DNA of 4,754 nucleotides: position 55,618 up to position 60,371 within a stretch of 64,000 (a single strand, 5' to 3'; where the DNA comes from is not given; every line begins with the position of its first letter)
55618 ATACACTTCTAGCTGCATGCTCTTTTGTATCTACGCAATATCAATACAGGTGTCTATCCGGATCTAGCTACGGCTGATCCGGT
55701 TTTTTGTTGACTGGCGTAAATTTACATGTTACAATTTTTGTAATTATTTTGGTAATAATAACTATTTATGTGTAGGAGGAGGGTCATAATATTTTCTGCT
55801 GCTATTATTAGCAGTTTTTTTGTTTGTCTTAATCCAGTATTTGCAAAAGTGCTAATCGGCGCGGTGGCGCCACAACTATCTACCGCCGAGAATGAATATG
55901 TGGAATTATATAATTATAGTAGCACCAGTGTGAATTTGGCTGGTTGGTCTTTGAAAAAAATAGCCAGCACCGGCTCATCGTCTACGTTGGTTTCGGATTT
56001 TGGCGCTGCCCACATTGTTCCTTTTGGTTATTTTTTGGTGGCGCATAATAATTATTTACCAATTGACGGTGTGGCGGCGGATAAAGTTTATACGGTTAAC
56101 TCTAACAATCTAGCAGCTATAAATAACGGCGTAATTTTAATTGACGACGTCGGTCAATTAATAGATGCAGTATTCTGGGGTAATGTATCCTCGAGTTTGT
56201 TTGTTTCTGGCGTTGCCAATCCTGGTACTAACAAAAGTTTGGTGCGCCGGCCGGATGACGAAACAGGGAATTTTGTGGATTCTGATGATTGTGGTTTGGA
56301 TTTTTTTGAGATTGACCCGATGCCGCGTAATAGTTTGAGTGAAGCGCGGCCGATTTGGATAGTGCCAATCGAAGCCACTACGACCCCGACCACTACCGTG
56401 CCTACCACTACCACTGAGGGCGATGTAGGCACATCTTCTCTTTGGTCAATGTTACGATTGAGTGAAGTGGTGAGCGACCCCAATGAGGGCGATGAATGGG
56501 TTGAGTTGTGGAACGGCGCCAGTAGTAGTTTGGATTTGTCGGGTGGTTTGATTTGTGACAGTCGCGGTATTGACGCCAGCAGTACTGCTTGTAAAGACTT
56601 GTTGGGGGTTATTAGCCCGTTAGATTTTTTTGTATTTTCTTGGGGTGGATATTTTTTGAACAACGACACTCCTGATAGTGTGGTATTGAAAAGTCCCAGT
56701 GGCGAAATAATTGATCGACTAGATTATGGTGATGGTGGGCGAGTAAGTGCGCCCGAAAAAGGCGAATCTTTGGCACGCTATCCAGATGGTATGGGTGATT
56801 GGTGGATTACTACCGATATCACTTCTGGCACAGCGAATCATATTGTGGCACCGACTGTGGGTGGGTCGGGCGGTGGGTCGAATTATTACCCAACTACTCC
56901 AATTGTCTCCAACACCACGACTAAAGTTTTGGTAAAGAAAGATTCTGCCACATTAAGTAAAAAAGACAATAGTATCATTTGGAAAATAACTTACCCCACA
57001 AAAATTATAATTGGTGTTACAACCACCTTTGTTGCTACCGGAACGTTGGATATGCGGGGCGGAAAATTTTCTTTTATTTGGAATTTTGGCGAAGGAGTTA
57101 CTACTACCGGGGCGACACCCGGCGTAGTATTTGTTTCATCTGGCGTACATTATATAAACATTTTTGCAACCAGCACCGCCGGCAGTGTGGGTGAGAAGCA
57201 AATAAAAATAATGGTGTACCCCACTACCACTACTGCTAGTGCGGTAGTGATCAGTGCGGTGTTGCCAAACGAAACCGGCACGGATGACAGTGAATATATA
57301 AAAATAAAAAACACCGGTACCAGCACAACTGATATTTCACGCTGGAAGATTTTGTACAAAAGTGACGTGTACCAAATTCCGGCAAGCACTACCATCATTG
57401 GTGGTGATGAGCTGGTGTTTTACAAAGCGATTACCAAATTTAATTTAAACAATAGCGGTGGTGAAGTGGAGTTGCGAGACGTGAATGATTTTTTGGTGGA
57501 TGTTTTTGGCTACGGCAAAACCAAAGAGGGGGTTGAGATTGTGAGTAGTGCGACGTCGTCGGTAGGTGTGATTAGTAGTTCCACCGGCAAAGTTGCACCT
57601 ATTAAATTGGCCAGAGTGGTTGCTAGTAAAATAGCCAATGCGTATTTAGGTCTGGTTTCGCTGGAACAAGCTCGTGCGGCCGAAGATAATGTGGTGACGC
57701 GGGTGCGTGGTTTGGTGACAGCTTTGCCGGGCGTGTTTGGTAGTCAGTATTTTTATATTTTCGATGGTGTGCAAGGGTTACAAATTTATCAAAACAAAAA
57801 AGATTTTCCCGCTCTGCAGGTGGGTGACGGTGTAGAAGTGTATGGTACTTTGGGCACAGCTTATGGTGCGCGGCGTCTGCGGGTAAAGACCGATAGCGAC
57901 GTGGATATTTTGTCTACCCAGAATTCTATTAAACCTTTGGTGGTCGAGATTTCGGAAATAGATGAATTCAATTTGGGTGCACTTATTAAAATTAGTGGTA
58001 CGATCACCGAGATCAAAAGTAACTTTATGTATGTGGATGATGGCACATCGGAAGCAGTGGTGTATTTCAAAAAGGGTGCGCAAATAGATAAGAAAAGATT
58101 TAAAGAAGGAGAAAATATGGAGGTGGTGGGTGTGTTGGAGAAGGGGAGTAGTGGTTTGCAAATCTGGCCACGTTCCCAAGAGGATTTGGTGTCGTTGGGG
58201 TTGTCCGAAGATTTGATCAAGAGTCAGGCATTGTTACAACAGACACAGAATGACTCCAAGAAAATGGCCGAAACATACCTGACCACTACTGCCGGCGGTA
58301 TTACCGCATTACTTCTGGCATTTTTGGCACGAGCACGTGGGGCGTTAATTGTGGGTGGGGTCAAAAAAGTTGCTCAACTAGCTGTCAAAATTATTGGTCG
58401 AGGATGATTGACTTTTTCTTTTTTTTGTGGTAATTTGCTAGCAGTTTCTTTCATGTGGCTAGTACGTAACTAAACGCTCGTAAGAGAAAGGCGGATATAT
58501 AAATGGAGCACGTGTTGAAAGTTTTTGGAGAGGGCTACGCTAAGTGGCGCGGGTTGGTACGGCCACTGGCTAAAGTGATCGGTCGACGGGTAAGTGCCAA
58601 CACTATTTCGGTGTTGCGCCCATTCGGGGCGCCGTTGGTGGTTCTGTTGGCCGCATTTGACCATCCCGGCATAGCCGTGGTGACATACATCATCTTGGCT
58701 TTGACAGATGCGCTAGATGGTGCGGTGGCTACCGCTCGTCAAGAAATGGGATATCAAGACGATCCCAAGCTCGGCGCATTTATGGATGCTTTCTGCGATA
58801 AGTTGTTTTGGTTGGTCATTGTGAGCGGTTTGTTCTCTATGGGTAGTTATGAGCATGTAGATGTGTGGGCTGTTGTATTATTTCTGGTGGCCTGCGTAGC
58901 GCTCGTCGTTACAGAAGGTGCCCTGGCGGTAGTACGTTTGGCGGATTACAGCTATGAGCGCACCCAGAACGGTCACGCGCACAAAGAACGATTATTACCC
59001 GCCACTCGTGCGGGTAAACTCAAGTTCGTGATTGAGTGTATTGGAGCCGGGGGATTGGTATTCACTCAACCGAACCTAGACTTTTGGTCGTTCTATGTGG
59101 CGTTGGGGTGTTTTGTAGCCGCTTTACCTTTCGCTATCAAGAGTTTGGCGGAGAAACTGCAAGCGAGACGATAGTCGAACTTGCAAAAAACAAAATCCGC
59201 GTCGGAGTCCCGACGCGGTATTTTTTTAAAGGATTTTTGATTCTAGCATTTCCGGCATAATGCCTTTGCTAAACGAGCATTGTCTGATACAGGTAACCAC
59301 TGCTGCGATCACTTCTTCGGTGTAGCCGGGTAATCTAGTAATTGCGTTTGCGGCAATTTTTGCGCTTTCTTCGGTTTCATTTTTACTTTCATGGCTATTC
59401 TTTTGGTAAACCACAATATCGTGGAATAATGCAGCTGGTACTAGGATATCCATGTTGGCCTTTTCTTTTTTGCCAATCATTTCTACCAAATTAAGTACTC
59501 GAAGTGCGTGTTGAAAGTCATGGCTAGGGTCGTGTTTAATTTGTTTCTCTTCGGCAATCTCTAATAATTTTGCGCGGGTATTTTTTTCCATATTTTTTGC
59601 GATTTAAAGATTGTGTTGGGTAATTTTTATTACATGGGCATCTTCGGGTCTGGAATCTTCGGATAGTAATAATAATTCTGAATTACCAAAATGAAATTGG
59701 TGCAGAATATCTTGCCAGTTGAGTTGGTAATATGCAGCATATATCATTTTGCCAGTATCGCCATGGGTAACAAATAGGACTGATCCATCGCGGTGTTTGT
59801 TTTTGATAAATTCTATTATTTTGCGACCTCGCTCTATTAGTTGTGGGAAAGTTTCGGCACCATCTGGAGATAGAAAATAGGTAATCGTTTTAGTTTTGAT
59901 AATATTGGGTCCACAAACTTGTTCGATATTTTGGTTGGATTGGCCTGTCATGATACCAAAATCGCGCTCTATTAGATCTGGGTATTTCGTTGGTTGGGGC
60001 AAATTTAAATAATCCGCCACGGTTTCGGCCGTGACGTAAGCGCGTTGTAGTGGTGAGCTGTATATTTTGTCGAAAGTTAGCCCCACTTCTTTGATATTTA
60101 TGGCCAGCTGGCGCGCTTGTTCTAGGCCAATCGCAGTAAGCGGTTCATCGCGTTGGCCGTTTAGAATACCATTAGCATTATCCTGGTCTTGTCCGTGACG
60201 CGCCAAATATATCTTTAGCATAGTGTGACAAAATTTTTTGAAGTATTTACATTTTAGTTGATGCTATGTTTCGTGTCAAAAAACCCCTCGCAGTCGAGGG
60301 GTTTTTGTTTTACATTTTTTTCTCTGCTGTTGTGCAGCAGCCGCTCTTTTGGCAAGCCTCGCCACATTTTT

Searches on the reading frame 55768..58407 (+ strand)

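Call 10: search_protein_families(library=pfam, proteins=[window:55768-58407:+])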
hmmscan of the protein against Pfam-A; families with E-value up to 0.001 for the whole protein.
window:55768-58407:+ (879 aa): 4 families
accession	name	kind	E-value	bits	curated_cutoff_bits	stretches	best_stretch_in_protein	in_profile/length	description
PF00932.25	LTD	-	3e-35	121.3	34.3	3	487-583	2-108/109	Lamin Tail Domain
PF01336.31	tRNA_anti-codon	-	9.1e-06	26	27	0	741-800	2-68/75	OB-fold nucleic acid binding domain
PF18911.6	PKD_4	-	9.5e-06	26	27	1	409-479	10-81/85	PKD domain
PF00801.26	PKD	-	0.00015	22.2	23.5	1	417-474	15-72/80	PKD domain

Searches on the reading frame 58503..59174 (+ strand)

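Call 10: search_protein_families(library=pfam, proteins=[window:58503-59174:+])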
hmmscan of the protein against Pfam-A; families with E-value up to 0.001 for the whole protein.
window:58503-59174:+ (223 aa): 1 family
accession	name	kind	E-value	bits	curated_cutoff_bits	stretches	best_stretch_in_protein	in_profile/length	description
PF01066.26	CDP-OH_P_transf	-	2.2e-11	44.8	22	1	31-202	3-148/152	CDP-alcohol phosphatidyltransferase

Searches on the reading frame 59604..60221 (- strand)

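Call 10: search_protein_families(library=pfam, proteins=[window:59604-60221:-])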
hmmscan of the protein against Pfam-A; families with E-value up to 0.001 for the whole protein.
window:59604-60221:- (205 aa): 1 family
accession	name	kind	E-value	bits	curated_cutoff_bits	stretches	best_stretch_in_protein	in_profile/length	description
PF00300.27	His_Phos_1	-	1.7e-37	129.4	21.7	1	4-187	1-180/194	Histidine phosphatase superfamily (branch 1)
